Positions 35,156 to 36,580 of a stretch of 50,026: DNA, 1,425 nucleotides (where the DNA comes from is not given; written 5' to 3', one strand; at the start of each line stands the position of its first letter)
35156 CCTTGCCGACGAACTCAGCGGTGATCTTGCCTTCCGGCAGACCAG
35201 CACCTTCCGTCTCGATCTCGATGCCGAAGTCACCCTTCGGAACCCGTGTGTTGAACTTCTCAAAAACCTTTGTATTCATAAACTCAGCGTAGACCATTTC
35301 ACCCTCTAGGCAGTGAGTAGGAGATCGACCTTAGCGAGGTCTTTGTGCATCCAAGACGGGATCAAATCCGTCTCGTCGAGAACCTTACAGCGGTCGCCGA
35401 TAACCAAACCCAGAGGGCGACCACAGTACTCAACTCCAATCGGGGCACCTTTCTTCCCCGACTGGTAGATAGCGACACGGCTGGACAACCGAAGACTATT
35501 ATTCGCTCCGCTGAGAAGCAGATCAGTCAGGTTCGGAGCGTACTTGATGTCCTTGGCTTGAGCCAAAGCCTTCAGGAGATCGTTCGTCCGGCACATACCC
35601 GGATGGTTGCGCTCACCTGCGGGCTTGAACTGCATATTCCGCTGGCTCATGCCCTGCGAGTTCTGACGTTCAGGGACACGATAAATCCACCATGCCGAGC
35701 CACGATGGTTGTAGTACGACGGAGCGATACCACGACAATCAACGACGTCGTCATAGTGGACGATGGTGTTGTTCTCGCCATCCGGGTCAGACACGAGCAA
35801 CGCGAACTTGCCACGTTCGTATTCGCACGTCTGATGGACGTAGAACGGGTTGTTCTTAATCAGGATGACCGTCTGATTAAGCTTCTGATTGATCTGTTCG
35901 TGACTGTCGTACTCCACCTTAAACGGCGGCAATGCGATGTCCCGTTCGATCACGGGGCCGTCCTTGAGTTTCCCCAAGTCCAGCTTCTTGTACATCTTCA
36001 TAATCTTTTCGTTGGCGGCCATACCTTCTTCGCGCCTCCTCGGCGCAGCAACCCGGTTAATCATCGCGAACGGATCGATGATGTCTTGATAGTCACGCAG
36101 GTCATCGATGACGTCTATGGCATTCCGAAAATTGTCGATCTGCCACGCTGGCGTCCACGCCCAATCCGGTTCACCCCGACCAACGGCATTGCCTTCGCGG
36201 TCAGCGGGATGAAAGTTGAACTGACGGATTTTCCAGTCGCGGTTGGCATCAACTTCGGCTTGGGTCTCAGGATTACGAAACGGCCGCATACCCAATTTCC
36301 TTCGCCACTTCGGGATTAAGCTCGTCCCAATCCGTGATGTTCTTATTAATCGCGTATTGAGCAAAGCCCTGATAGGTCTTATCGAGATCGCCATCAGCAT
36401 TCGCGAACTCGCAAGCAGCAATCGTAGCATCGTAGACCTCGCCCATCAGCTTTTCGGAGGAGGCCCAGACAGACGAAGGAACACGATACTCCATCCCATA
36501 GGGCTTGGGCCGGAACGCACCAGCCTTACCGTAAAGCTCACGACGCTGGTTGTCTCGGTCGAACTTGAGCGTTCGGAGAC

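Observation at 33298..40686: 7.4-kb phage cluster of amide-bond and gamma-glutamyl enzymes with no assignable product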

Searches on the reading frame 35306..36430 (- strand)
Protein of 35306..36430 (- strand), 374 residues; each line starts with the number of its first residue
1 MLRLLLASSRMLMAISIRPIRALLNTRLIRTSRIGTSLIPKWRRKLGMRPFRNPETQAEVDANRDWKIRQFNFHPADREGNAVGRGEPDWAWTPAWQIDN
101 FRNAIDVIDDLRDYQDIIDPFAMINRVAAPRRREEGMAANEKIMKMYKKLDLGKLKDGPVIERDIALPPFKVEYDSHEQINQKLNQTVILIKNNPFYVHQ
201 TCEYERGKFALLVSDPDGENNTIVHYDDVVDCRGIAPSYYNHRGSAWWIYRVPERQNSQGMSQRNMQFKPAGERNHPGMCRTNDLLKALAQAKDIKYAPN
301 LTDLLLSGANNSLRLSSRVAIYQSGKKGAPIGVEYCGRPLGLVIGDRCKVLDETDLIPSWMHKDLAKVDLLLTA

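Call 3: search_protein_families(library=pfam, proteins=[window:35306-36430:-], max_evalue=0.1)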
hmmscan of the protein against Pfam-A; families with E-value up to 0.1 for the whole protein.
window:35306-36430:- (374 aa): 0 families

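Call 6: search_protein_families(library=phrogs, proteins=[window:35306-36430:-], max_evalue=0.01)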
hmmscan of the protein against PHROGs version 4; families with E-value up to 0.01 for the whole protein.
window:35306-36430:- (374 aa): 2 families
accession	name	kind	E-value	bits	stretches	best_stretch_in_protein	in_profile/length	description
phrog_11055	-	unknown function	9.8e-08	32.6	1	172-269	3-95/192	-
phrog_4877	-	unknown function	0.0029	18.4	1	214-269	60-118/194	-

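Call 32: search_solved_structures(query=A1, max_evalue=10, show_alignments=2)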
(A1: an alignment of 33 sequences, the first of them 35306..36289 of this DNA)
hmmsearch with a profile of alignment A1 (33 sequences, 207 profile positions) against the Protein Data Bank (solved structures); distinct sequences matched with E-value up to 10: 2.
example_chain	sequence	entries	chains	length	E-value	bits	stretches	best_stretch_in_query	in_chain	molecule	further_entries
36za_rp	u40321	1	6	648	1.2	12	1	107-152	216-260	Capsid decorator gp77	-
11lx_H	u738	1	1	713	1.4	11.8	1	107-152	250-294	Tail tube initiator complex protein gp203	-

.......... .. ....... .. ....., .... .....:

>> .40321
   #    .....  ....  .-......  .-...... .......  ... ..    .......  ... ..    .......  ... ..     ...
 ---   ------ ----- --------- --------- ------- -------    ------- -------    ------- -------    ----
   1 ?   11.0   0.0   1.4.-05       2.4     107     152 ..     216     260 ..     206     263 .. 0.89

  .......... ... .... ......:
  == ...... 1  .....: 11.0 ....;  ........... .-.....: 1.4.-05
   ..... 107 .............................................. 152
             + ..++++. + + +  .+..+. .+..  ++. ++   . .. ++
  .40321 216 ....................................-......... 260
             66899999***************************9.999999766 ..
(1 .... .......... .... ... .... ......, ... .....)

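Call 33: find_homologous_proteins(query=A1, max_evalue=0.001)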
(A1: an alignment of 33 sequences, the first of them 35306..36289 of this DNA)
Query A1 (33 sequences) (327 aa, profile of the alignment): 33 proteins with E <= 0.001 among 8000 candidates.
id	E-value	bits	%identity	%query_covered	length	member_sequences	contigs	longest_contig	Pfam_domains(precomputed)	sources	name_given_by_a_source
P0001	1.4e-45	174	100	100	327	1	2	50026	-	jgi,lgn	jgi:hypothetical protein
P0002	2.1e-41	160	53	74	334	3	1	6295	-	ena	-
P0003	1.9e-35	140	41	100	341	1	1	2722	-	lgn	-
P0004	2.1e-33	134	53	75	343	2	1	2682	-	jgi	jgi:hypothetical protein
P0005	2.3e-33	134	51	100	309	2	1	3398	-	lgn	-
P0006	3.9e-33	133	49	100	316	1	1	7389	-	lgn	-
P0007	5.9e-33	132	49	100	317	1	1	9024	-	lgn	-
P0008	8.1e-33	132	52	100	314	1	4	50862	-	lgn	-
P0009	3.2e-32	130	52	100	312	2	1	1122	-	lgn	-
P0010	4.8e-32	129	50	74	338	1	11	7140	-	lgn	-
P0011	2.1e-31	127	-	-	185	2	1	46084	-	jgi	-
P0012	2.4e-31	127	53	100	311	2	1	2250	-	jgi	jgi:hypothetical protein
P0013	1.1e-30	125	47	100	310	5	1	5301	-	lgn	-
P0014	1.6e-30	124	51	80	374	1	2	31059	-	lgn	-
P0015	1.9e-30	124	53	96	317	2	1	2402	-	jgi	jgi:hypothetical protein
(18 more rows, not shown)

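Call 43: predict_structure(alignment_id=A2)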
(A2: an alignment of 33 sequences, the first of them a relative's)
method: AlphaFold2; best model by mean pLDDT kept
length: 327 residues; sequences in the alignment: 33
mean_pLDDT: 88.9   pTM: 0.70
mean pLDDT of the five models: 88.9, 88.4, 87.3, 87.1, 86.1
residues with pLDDT >= 90: 225; 70-90: 70; 50-70: 31; < 50: 1
segments of 3 or more residues with pLDDT < 50: none
pLDDT, mean of each block of 10 residues (from residue 1): 91 92 85 63 88 85 73 65 59 92 96 80 82 94 95 95 96 96 88 95 85 91 92 95 94 95 95 96 96 96 97 97 97
secondary structure, 60 per line:
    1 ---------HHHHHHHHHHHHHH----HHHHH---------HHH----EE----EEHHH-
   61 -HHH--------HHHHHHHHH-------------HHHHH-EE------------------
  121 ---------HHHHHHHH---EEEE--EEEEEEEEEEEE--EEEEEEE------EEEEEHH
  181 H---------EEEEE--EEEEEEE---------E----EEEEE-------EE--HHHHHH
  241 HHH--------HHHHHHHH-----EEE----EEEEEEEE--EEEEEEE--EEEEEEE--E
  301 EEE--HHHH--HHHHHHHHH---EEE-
elements in order: H10-23 H28-32 H73-81 H95-99 H130-137 E141-144 E147-158 E161-167 E174-178 E191-195 E198-204 E219-223 H235-243 H252-259 E265-267 E272-279 E282-288 E291-297 E300-303 H306-309 H312-320 E324-326

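Call 47: fold_search(model_id=the predicted structure, library=pdb)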
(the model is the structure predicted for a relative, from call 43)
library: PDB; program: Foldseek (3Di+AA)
matches with E <= 10: 597; with E <= 0.001: 0
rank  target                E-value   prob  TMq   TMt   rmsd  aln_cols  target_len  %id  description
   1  7asi                  1.4e-02  0.33  0.13  0.26  18.1       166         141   13  Fixed-target serial femtosecond crystallography using in cellulo grown Neurospora crassa HEX-1 microcrystals. (Chips 1+2 (released 2021-06-23)
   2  8qzv                  1.7e-02  0.41  0.15  0.30  12.0       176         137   11  Crystal structure of translation factor eIF5A from Trichomonas vaginalis (released 2024-07-03)
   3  8cd4                  1.9e-02  0.30  0.13  0.26  18.0       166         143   13  structure of HEX-1 from N. crassa crystallized in cellulo (cytosol), diffracted at 100K and resolved using CrystFEL (released 2024-02-21)
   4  1khi                  2.5e-02  0.28  0.16  0.30  18.1       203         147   12  CRYSTAL STRUCTURE OF HEX1 (released 2002-11-30)
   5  5efv_A                2.5e-02  0.09  0.10  0.06  22.4       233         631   11  The host-recognition device of Staphylococcus aureus phage Phi11 (released 2016-05-25)
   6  8cgx                  3.2e-02  0.23  0.13  0.25  18.0       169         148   14  structure of HEX-1 from N. crassa crystallized in cellulo, diffracted at 100K and resolved using XDS (released 2024-02-21)
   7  8cd6                  3.9e-02  0.28  0.15  0.30  13.0       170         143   12  structure of HEX-1 (cyto V2) from N. crassa grown in living insect cells, diffracted at 100K and resolved using CrystFEL (released 2024-02-21)
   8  8qlx                  4.1e-02  0.30  0.15  0.32  13.3       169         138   15  Magnaporthe grisea Woronin Body Major protein crystallized in cellulo (released 2024-10-02)
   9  8cd5                  4.1e-02  0.18  0.13  0.25  18.1       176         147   13  structure of HEX-1 from N. crassa crystallized in cellulo, diffracted at 100K and resolved using CrystFEL (released 2024-02-21)
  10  3c7g_A                5.6e-02  0.09  0.10  0.08  15.2       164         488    8  Crystal structure of a glycoside hydrolase family 43 arabinoxylan arabinofuranohydrolase from Bacillus subtilis in com (released 2008-11-18)
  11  5hac_E                6.7e-02  0.05  0.08  0.10  17.1       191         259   11  Crystal structure of Proliferating Cell Nuclear Antigen from Leishmania donovani at 2.95 A resolution (released 2016-03-23)
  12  8qlu                  7.5e-02  0.18  0.13  0.27  15.7       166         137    9  Aspergillus fumigatus Woronin Body Major protein crystallized in cellulo (released 2024-10-02)
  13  5hy6                  8.0e-02  0.15  0.16  0.29  11.8       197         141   11  Spodoptera frugiperda eukaryotic translation initiation factor EIF5A (released 2016-02-10)
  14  8put_E                1.1e-01  0.18  0.14  0.30  14.2       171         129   11  IF5A in complex with Deoxyhypusine synthase (released 2024-07-03)
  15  2ijd_1                1.1e-01  0.02  0.07  0.04  18.9       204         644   10  Crystal Structure of the Poliovirus Precursor Protein 3CD (released 2007-02-13)
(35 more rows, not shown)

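Call 61: search_protein_families(library=pfam, alignment_id=A1, max_evalue=0.1)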
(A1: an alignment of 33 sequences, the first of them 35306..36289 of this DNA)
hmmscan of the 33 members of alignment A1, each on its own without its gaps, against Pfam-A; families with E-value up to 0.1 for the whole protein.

A. member 1, window:35306-36289:- (327 aa): 0 families

B. families by the number of members that match (of 33 scanned): 7 families
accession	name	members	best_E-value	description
PF09758.14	FPL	1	0.012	Uncharacterised conserved protein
PF17472.7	DUF5425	1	0.013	Family of unknown function (DUF5425)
PF22776.1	K_trans_C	1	0.039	K+ potassium transporter C-terminal domain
PF06732.16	Pescadillo_N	1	0.077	Pescadillo N-terminus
PF03353.20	Lin-8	1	0.08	Ras-mediated vulval-induction antagonist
PF14157.12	YmzC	1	0.089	YmzC-like protein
PF09862.15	DUF2089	1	0.092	Domain of unknown function (DUF2089)-HTH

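Call 79: search_protein_representatives(alignment_id=A2)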
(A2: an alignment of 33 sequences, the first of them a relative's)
Query: 33 sequences, 312 profile positions. Proteins with E-value up to 0.001 (for the whole library): 518; up to 1e-10: 126; up to 1e-30: 33. The best 150 are listed.
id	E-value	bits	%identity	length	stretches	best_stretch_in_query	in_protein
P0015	1.8e-130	451.3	-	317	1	1-304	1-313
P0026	4.8e-124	430.2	-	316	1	2-311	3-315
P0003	6.1e-121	420.0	-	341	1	1-311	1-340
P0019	7.8e-116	403.2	-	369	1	7-311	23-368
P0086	7.2e-107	373.8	-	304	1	36-310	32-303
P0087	6.1e-44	167.1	-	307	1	31-311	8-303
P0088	2.8e-43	164.9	-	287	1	69-311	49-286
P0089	3.7e-43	164.5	-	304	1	31-310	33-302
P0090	3.6e-40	154.7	-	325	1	86-311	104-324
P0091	8.9e-40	153.4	-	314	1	93-311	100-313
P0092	1.2e-39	153.0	-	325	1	86-309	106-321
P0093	2.0e-39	152.2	-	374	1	106-310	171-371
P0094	2.8e-39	151.7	-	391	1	85-310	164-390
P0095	9.6e-39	150.0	-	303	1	62-310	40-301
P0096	1.2e-38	149.7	-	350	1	106-312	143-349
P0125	1.8e-28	116.3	-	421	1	85-308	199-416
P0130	1.2e-27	113.5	-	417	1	92-308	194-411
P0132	2.4e-27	112.5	-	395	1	106-309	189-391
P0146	1.3e-24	103.6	-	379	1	104-309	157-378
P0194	1.9e-14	70.2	-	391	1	101-307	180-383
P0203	2.9e-11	59.7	-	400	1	98-308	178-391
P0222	3.2e-09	53.0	-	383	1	101-258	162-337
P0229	2.0e-08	50.4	-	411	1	107-308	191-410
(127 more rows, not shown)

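Call 80: search_protein_families(library=pfam, proteins=[P0125, P0130, P0229, P0203, P0132, P0094, P0194, P0222, P0146, P0093], max_evalue=0.01)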
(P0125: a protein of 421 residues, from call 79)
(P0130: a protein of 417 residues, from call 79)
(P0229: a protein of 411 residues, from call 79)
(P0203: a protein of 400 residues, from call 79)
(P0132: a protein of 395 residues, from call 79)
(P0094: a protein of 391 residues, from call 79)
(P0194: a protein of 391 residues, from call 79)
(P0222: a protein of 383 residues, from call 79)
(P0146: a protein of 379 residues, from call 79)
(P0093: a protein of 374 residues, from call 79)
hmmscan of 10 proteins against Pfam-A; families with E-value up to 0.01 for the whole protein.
P0125 (421 aa): 0 families

P0130 (417 aa): 0 families

P0229 (411 aa): 0 families

P0203 (400 aa): 0 families

P0132 (395 aa): 0 families

P0094 (391 aa): 0 families

P0194 (391 aa): 0 families

P0222 (383 aa): 0 families

P0146 (379 aa): 0 families

P0093 (374 aa): 0 families

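Call 82: search_protein_families(library=ncbifam, proteins=[window:35306-36289:-], max_evalue=0.01)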
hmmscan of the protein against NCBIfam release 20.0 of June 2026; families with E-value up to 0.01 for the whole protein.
window:35306-36289:- (327 aa): 0 families

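Call 83: fold_search(model_id=the predicted structure, library=viral)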
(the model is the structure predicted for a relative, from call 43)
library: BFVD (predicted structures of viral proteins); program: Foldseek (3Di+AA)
matches with E <= 10: 712; with E <= 0.001: 11
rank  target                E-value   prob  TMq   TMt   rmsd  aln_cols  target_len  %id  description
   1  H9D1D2                2.8e-11  1.00  0.46  0.74   3.7       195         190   13  Uncharacterized protein [Salinivibrio phage CW02]
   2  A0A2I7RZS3            4.8e-11  1.00  0.47  0.75   4.3       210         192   14  (no name in the UniProt tables at hand)
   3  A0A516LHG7            9.3e-11  1.00  0.47  0.80   3.5       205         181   16  (no name in the UniProt tables at hand)
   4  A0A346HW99            1.5e-10  1.00  0.48  0.74   4.1       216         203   19  (no name in the UniProt tables at hand)
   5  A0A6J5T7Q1            6.5e-10  1.00  0.46  0.72   3.6       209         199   16  Uncharacterized protein [uncultured Caudovirales phage]
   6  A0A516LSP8            8.7e-09  1.00  0.49  0.60   5.9       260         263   12  (no name in the UniProt tables at hand)
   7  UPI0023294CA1         3.3e-07  1.00  0.40  0.61   5.4       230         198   13  (no name look-up for this kind of identifier)
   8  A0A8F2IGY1            3.9e-07  1.00  0.44  0.74   4.2       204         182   18  (no name in the UniProt tables at hand)
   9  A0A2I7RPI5            4.4e-06  1.00  0.40  0.62   5.2       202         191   12  (no name in the UniProt tables at hand)
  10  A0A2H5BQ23            9.7e-06  1.00  0.34  0.51   6.2       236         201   11  Uncharacterized protein [Vibrio phage Vp_R1]
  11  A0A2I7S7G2            2.1e-04  1.00  0.43  0.69   4.5       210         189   10  (no name in the UniProt tables at hand)
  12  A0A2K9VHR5            3.9e-03  0.77  0.22  0.31  14.7       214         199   14  Uncharacterized protein [Pseudomonas phage Bjorn]
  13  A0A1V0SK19            5.9e-03  0.35  0.12  0.23  13.7       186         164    9  Translation initiation factor IF5A [Klosneuvirus KNV1]
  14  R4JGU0                1.5e-02  0.72  0.19  0.35  11.3       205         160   14  Uncharacterized protein [Pseudoalteromonas phage RIO-1]
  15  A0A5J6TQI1            1.7e-02  0.23  0.18  0.16  16.7       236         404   14  (no name in the UniProt tables at hand)
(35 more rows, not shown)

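Call 84: find_encoding_contigs(protein=P0001, flank=3000, max_places=4)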
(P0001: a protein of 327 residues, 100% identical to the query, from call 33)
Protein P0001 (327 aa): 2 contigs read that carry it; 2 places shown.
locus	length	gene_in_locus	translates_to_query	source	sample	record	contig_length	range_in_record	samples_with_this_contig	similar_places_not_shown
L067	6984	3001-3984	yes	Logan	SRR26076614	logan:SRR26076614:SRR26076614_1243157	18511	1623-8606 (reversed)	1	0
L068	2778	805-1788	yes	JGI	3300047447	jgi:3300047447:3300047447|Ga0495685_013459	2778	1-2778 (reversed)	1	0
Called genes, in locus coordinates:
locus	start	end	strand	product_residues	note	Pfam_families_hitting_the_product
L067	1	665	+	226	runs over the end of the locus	PF07722:Peptidase_C26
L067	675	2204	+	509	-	PF13522:GATase_6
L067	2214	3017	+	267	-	PF14395:COOH-NH2_lig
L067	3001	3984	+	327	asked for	-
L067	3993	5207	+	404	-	PF12224:Amidoligase_2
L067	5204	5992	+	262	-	-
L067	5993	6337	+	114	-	PF24240:DUF7448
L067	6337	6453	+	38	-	-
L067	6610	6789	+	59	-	-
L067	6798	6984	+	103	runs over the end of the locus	-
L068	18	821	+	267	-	PF14395:COOH-NH2_lig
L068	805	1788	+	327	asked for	-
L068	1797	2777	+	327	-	?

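Call 106: search_protein_families(library=padloc, proteins=[window:35306-36289:-], max_evalue=0.01)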
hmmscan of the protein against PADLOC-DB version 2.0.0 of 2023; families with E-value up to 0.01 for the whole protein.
window:35306-36289:- (327 aa): 0 families
